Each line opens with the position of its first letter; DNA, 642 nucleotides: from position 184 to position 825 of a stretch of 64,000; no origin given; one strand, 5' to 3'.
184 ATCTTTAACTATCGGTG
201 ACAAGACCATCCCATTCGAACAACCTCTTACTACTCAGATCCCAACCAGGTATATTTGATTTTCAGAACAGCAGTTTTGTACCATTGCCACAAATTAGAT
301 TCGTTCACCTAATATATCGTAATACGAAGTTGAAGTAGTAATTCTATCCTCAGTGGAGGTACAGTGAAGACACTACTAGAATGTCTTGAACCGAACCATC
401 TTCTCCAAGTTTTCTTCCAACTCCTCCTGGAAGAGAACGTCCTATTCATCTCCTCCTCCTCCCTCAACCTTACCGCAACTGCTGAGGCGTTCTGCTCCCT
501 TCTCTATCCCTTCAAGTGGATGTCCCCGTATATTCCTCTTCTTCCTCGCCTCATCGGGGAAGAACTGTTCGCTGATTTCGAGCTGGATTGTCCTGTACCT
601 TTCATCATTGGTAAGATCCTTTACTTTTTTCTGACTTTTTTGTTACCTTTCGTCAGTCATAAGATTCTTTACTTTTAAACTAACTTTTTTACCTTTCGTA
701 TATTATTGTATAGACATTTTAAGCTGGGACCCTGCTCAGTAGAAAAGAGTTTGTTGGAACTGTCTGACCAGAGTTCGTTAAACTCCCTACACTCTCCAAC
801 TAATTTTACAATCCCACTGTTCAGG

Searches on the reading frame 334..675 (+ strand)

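Call 66: search_protein_families(library=pfam, proteins=[window:334-675:+], max_evalue=0.001)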
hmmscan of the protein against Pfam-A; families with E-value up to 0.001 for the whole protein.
window:334-675:+ (114 aa): 1 family
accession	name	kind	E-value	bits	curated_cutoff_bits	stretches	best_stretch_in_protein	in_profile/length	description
PF02141.26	DENN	-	6.6e-21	75.5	23.4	1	7-93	82-162/186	DENN (AEX-3) domain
